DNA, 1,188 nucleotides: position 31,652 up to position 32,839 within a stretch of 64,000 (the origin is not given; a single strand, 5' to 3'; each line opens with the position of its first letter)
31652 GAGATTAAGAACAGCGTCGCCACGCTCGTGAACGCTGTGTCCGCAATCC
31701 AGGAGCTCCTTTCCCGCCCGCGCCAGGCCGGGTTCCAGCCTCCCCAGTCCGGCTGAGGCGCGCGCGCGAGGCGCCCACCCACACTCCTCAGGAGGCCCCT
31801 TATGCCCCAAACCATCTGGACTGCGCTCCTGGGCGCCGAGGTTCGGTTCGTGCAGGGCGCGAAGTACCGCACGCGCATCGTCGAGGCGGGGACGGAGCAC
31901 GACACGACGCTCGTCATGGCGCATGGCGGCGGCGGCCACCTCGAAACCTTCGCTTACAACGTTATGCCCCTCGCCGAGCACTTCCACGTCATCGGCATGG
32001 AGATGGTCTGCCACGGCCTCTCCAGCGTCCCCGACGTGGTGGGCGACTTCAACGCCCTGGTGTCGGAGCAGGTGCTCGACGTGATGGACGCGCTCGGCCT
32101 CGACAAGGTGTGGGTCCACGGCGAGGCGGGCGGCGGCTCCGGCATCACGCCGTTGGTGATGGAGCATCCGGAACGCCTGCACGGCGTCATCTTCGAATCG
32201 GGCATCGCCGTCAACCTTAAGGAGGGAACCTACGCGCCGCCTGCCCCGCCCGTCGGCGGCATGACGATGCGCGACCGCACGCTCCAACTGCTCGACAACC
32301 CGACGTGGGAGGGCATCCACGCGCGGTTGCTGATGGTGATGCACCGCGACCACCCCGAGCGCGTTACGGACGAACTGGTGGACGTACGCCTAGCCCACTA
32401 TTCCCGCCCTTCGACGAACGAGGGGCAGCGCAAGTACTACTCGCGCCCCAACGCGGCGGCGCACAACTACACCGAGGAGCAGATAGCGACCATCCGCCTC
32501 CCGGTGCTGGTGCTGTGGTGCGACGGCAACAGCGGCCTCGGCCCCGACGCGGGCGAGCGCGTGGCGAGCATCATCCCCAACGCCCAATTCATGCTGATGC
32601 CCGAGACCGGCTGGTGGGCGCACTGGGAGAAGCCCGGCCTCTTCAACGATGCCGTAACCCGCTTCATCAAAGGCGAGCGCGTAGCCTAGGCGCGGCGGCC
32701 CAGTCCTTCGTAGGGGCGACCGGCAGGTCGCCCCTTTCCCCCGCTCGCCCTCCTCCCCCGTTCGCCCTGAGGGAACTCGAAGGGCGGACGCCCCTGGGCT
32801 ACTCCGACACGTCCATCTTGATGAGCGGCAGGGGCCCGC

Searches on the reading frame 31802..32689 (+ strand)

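Call 8: search_protein_families(library=pfam, proteins=[window:31802-32689:+], max_evalue=0.001)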
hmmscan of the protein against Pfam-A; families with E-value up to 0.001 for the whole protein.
window:31802-32689:+ (295 aa): 2 families
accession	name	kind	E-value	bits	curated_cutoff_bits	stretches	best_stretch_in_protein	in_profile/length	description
PF00561.26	Abhydrolase_1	-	2.9e-17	63.6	25.8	1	36-278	2-245/245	alpha/beta hydrolase fold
PF12146.15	Hydrolase_4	-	0.00016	21.5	27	1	32-238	2-197/239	Serine aminopeptidase, S33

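Call 54: search_protein_families(library=ncbifam, proteins=[window:31802-32689:+], max_evalue=0.00001)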
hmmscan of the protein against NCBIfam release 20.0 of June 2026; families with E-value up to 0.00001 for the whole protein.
window:31802-32689:+ (295 aa): 12 families
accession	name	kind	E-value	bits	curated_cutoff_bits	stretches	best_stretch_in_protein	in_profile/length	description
NF045632.1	hydroxlase_HsaD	equivalog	1.2e-28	99.9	400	1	12-290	12-289/290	4,5:9,10-diseco-3-hydroxy-5,9,17-trioxoandrosta-1(10),2-diene-4-oate hydrolase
TIGR03343.1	biphenyl_bphD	equivalog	2.7e-16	59.6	462.15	1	22-289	20-280/282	2-hydroxy-6-oxo-6-phenylhexa-2,4-dienoate hydrolase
TIGR02427.1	protocat_pcaD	equivalog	1e-15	57.8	255.85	1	31-131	9-109/251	3-oxoadipate enol-lactonase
NF051488.1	bifunc_PcaDC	exception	7e-15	55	390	1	29-130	7-107/375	bifunctional 3-oxoadipate enol-lactonase/4-carboxymuconolactone decarboxylase PcaDC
NF011457.0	PRK14875.1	equivalog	6.6e-14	51.7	307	1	14-127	112-224/372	acetoin dehydrogenase dihydrolipoyllysine-residue acetyltransferase subunit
NF051487.1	bifunc_PcaCD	exception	2.1e-13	50.2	430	1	22-290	160-412/413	bifunctional 4-carboxymuconolactone decarboxylase/3-oxoadipate enol-lactonase PcaCD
NF007954.0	PRK10673.1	equivalog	3.8e-11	42.7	399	1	30-130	11-110/255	esterase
TIGR03695.1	menH_SHCHC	equivalog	4.3e-11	42.7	208.55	1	35-134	3-104/252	2-succinyl-6-hydroxy-2,4-cyclohexadiene-1-carboxylate synthase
TIGR03611.1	RutD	equivalog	4.2e-10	39.4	238.5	1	31-130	10-109/258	pyrimidine utilization protein D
TIGR01250.1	pro_imino_pep_2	subfamily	1.4e-09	37.9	167.65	0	29-136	20-131/288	proline iminopeptidase-family hydrolase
NF045945.1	ProImpepLactob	equivalog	3.4e-08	33.3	400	0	22-136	15-133/293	proline iminopeptidase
TIGR03056.1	bchO_mg_che_rel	equivalog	1.4e-06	27.6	172.55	0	15-122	9-116/278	alpha/beta fold hydrolase BchO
